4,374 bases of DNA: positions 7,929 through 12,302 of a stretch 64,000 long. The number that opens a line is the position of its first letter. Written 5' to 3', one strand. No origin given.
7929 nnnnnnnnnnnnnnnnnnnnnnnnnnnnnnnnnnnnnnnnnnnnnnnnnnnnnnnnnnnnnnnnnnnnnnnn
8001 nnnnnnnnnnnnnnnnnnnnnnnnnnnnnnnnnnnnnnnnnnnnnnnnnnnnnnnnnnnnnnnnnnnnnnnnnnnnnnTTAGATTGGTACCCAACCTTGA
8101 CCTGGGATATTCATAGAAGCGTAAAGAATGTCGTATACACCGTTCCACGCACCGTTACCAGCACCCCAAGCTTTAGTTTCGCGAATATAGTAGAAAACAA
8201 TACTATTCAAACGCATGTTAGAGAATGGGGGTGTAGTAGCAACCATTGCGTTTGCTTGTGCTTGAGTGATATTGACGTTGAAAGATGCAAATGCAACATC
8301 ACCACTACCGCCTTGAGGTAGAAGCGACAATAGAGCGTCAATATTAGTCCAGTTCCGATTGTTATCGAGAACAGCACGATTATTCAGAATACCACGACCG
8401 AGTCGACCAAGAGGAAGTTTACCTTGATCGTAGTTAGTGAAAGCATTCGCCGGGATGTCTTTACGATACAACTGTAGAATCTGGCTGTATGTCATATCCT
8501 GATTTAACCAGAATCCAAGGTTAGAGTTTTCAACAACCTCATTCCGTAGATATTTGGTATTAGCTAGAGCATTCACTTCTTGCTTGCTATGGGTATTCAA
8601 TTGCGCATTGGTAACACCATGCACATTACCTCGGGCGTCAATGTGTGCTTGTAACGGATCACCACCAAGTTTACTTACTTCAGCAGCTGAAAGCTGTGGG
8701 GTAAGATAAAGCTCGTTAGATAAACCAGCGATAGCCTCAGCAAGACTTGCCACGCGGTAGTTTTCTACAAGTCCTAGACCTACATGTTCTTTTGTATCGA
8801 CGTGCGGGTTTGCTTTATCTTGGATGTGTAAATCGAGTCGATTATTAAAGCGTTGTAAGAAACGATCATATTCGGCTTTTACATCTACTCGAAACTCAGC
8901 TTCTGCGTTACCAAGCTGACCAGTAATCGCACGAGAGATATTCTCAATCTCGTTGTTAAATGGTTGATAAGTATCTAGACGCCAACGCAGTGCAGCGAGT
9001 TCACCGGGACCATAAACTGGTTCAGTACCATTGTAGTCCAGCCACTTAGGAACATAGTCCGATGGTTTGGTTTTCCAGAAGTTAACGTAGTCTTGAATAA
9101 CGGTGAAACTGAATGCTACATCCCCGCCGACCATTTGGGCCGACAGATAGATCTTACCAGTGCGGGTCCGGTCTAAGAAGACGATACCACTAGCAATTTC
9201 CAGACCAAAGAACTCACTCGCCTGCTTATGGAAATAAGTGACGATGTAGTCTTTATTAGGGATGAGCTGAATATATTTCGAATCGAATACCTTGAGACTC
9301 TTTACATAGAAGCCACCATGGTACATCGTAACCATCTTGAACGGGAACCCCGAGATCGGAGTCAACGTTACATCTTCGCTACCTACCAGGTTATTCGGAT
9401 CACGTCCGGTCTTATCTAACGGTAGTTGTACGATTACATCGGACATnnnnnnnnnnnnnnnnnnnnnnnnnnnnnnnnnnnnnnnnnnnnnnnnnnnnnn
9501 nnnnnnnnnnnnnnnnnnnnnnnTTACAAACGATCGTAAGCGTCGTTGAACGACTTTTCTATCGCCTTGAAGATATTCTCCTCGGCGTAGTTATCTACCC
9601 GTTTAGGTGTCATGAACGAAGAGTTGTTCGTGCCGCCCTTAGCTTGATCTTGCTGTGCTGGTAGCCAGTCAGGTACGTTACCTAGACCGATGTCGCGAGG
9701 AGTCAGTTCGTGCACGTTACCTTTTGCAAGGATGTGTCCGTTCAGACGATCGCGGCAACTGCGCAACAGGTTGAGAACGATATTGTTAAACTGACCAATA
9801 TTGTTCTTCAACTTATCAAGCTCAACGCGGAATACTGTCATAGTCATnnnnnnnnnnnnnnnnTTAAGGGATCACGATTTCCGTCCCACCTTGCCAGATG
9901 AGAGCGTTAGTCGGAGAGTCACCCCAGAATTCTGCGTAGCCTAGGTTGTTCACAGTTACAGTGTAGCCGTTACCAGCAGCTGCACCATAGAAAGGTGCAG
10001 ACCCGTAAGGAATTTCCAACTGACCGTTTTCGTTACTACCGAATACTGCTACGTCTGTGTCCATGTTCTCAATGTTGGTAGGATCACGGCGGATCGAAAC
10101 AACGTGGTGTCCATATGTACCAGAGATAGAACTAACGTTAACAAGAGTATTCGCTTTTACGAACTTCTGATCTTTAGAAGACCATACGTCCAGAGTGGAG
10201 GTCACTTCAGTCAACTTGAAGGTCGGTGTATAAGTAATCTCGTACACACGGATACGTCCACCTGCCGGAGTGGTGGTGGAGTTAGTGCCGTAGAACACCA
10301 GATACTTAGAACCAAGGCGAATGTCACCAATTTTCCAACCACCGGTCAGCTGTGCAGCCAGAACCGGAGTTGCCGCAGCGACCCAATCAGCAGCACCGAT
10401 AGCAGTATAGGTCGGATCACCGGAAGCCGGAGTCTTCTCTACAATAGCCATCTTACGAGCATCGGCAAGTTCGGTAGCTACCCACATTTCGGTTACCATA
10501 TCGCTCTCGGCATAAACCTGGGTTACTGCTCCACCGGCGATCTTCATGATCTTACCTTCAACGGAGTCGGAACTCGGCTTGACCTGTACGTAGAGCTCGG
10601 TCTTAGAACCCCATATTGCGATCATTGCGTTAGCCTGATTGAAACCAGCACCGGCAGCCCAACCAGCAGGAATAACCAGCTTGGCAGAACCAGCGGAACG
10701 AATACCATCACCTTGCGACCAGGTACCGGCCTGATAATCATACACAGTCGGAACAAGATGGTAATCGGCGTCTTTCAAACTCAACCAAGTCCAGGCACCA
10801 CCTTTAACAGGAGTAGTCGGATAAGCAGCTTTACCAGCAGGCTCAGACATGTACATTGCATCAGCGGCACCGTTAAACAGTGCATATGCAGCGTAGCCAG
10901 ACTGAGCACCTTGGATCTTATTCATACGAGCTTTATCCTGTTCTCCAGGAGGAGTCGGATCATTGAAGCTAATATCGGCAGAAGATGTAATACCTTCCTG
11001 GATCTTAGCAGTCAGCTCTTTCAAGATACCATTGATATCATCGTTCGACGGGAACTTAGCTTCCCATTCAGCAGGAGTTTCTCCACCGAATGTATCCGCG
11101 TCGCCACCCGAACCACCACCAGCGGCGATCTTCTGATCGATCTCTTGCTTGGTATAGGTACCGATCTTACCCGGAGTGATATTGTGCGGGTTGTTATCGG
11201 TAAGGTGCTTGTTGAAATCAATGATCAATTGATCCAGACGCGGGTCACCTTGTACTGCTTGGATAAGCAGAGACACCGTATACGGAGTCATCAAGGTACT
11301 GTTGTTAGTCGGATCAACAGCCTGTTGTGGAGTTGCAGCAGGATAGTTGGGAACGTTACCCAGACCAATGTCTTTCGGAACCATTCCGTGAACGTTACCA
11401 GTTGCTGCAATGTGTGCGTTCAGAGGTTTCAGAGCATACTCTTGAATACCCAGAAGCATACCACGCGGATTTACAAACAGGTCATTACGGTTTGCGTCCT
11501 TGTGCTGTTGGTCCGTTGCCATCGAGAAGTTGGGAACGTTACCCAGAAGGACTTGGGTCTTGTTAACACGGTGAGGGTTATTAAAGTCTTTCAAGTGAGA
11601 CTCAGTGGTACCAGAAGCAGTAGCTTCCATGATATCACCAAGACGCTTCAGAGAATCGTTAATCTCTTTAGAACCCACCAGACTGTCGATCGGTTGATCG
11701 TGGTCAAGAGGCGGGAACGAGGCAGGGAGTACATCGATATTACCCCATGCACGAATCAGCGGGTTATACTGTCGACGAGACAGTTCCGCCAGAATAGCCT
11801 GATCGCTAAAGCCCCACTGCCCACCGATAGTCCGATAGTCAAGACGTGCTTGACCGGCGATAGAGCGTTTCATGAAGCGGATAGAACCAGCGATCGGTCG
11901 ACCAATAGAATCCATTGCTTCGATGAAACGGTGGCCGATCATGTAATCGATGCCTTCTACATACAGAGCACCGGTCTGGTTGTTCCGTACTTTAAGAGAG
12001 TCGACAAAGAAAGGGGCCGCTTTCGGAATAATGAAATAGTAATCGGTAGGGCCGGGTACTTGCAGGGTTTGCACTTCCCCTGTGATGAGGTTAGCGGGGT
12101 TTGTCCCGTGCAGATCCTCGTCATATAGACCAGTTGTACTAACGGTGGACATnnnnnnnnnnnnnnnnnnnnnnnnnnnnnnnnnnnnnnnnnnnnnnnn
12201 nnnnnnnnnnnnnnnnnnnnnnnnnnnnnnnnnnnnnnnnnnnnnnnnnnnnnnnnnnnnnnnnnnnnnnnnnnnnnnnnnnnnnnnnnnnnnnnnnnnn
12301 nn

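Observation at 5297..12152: Tandem array of four paralogous tail-fibre-like genes with a shared N-terminal anchor domain and divergent NPH-repeat distal regions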

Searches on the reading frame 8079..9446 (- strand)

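Call 3: search_protein_families(library=pfam, proteins=[window:8079-9446:-], max_evalue=1)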
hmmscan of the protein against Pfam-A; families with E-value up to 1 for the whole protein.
window:8079-9446:- (455 aa): 0 families

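Call 4: search_protein_families(library=phrogs, proteins=[window:8079-9446:-], max_evalue=0.01)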
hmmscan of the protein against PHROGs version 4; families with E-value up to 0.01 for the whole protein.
window:8079-9446:- (455 aa): 17 families
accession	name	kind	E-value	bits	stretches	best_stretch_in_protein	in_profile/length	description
phrog_2163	-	head and packaging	8.7e-103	346.3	1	1-445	5-485/574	virion structural protein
phrog_13857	-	tail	6e-28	98.8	2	205-286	183-264/743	tail protein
phrog_3573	-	unknown function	6.2e-12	45.4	1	187-259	40-110/1001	-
phrog_11029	-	tail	9.9e-11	41.1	1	195-253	30-88/892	tail protein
phrog_14667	-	unknown function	1.9e-09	37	1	188-258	49-119/875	-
phrog_32939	-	unknown function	9.9e-09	35.7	1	203-258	45-100/497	-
phrog_5793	-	unknown function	5.2e-07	29.7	1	202-252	373-423/581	-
phrog_34368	-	unknown function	1.2e-06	28.8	1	203-252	106-155/344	-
phrog_19279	-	other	2.6e-06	27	1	201-251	372-422/794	phosphodiesterase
phrog_25620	-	tail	4.3e-06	27.3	1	203-236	218-253/348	tail collar fiber protein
phrog_35034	-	unknown function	1.3e-05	25.9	1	200-253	58-111/242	-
phrog_8147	-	tail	4e-05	23.9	1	265-304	131-168/436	tail fiber protein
phrog_2712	-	tail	0.00037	20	1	199-286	154-332/700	tail fiber protein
phrog_26147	-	tail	0.00088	18.7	1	197-258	196-257/730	minor tail protein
phrog_17273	-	unknown function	0.0013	17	1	188-251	53-116/1713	-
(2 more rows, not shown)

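Call 54: search_protein_families(library=ncbifam, proteins=[window:8079-9446:-], max_evalue=1)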
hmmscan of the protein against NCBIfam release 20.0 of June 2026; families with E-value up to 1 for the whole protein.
window:8079-9446:- (455 aa): 1 family
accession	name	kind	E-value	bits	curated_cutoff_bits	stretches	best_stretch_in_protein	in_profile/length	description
TIGR03047.1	PS_II_psb28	equivalog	0.13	12.5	61.1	1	171-203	67-98/109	photosystem II reaction center protein Psb28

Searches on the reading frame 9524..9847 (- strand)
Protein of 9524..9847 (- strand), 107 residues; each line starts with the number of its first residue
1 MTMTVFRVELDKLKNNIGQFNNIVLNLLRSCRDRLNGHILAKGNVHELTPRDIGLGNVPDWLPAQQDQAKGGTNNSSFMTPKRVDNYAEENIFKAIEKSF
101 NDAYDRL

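Call 3: search_protein_families(library=pfam, proteins=[window:9524-9847:-], max_evalue=1)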
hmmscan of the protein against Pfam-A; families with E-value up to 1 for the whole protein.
window:9524-9847:- (107 aa): 0 families

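Call 4: search_protein_families(library=phrogs, proteins=[window:9524-9847:-], max_evalue=0.01)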
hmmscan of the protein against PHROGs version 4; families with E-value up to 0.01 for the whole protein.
window:9524-9847:- (107 aa): 8 families
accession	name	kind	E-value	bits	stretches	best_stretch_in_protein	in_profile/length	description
phrog_11029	-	tail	5.5e-22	78.4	1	11-105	15-109/892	tail protein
phrog_2163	-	head and packaging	2.2e-17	64.4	1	8-102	183-277/574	virion structural protein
phrog_13857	-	tail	2e-11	44.1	1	34-81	242-289/743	tail protein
phrog_19279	-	other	3.6e-07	29.9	1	33-88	373-428/794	phosphodiesterase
phrog_32939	-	unknown function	2.4e-06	27.8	1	34-92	45-103/497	-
phrog_34368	-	unknown function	3.7e-06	27.3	1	24-105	96-177/344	-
phrog_5793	-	unknown function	6.1e-06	26.2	1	33-88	373-428/581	-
phrog_3573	-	unknown function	0.00017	20.8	1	25-92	46-112/1001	-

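Call 47: find_homologous_proteins(query=window:9524-9847:-, max_evalue=0.001)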
Query window:9524-9847:- (107 aa): 8 proteins with E <= 0.001 among 9 candidates.
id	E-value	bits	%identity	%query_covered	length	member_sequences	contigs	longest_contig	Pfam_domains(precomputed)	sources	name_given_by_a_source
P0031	2.9e-62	225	95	100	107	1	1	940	-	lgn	-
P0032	2.1e-57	209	90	100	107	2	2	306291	-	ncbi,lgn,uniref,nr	ncbi:minor tail protein [Pseudomonas phage vB_PaeM_PS119XW]|uniref:Minor tail protein n=1 Tax=Pseudo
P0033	3.4e-50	186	78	100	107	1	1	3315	-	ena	-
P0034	9.4e-39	150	64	100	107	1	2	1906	-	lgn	-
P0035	5.2e-31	125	59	100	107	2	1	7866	-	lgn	-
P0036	5.3e-29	118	54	100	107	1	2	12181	-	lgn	-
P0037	2.4e-28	116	54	100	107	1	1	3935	-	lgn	-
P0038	9.1e-28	114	56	90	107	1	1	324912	-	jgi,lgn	jgi:hypothetical protein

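Call 54: search_protein_families(library=ncbifam, proteins=[window:9524-9847:-], max_evalue=1)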
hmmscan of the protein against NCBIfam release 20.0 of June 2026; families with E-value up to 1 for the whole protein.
window:9524-9847:- (107 aa): 0 families

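Call 56: search_protein_families(library=pfam, proteins=[window:9527-9847:-], max_evalue=10)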
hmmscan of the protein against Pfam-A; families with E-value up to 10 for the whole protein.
seq(107 aa): 0 families

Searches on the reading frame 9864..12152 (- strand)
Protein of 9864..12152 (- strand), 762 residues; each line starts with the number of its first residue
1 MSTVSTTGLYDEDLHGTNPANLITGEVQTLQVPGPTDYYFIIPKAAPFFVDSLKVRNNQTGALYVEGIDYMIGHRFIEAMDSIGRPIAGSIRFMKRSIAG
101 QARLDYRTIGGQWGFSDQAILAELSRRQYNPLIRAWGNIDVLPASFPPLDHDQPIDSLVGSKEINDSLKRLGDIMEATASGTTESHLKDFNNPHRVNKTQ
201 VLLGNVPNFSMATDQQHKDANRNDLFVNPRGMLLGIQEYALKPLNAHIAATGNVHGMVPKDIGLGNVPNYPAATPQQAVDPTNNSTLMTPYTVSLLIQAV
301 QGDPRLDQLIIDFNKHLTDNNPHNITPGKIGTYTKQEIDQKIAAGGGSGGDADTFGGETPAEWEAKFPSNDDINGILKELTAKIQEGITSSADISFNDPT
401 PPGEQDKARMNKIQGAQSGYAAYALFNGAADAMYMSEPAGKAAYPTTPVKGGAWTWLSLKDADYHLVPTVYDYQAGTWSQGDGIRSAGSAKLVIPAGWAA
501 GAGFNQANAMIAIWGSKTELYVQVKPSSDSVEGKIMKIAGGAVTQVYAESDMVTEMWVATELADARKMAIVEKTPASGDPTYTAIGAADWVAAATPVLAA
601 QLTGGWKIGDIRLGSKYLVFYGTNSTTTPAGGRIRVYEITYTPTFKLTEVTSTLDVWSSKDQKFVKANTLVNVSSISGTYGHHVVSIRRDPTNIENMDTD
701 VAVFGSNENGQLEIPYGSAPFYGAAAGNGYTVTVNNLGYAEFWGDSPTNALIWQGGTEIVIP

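Call 3: search_protein_families(library=pfam, proteins=[window:9864-12152:-], max_evalue=1)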
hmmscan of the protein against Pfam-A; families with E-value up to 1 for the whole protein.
window:9864-12152:- (762 aa): 1 family
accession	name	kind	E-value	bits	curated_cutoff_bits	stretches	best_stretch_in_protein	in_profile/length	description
PF01592.21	NifU_N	-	0.18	12.4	22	1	513-571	33-89/127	NifU-like N terminal domain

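Call 4: search_protein_families(library=phrogs, proteins=[window:9864-12152:-], max_evalue=0.01)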
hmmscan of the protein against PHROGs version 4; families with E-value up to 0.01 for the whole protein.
window:9864-12152:- (762 aa): 21 families
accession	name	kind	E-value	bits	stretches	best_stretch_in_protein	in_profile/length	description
phrog_13857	-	tail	3.3e-301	1002.2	1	3-759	2-739/743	tail protein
phrog_2163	-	head and packaging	4.5e-72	244.9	2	11-253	13-280/574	virion structural protein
phrog_28376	-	unknown function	7.9e-21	75.1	1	10-200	8-208/690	-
phrog_11029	-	tail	2.7e-20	72.8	2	243-294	38-89/892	tail protein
phrog_7557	-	head and packaging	5e-19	68.6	1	13-180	6-167/1221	virion structural protein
phrog_3573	-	unknown function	3.6e-16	59.5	2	104-237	3-109/1001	-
phrog_32939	-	unknown function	1.5e-13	51.5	1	183-229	46-92/497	-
phrog_7449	-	unknown function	2e-11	43.4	1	35-180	19-162/1714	-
phrog_34368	-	unknown function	1.9e-10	41.4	2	184-294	40-157/344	-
phrog_19279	-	other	4.3e-10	39.5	2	242-293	373-424/794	phosphodiesterase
phrog_26147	-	tail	4.7e-10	39.4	1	184-238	204-258/730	minor tail protein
phrog_23008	-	tail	7.7e-09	35.4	1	38-226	31-227/812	tail fiber protein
phrog_8147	-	tail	1.1e-08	35.6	1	272-344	93-163/436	tail fiber protein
phrog_5793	-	unknown function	2.3e-06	27.6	0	184-231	376-423/581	-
phrog_25620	-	tail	3.3e-06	27.7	1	185-270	223-281/348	tail collar fiber protein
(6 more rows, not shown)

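Call 6: search_solved_structures(query=window:9864-12152:-, max_evalue=0.01, show_alignments=1)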
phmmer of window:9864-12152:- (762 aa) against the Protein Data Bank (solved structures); distinct sequences matched with E-value up to 0.01: 1.
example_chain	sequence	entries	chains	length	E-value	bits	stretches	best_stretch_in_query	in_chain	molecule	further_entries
4gbf_A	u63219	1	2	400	2.7e-18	68.9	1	407-757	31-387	PHIKZ131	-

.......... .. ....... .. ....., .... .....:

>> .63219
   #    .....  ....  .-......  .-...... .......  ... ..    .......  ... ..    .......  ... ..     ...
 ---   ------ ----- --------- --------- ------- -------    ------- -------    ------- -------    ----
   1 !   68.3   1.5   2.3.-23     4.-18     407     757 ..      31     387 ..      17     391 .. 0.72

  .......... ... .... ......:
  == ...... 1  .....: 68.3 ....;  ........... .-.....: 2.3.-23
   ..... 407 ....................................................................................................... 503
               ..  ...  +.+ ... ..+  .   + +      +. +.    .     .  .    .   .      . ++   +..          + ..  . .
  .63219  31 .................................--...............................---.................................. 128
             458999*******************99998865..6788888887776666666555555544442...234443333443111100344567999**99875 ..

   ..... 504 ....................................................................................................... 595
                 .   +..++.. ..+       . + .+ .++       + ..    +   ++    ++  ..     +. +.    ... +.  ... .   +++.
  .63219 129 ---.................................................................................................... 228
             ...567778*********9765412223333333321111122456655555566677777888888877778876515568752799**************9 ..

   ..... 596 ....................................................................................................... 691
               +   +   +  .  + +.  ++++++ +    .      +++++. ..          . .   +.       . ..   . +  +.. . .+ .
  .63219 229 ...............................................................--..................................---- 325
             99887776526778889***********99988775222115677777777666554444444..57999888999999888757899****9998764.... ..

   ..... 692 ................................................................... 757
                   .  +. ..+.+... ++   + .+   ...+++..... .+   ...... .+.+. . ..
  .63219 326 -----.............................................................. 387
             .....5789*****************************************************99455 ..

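Call 54: search_protein_families(library=ncbifam, proteins=[window:9864-12152:-], max_evalue=1)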
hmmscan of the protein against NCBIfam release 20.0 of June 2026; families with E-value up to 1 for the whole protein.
window:9864-12152:- (762 aa): 0 families

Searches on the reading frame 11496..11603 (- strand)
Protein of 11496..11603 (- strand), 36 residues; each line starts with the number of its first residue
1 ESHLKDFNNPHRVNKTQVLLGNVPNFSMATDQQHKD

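Call 28: search_solved_structures(query=A2, max_evalue=1, show_alignments=4)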
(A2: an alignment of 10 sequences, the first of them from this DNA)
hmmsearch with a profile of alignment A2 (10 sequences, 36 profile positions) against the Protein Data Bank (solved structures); distinct sequences matched with E-value up to 1: 0.
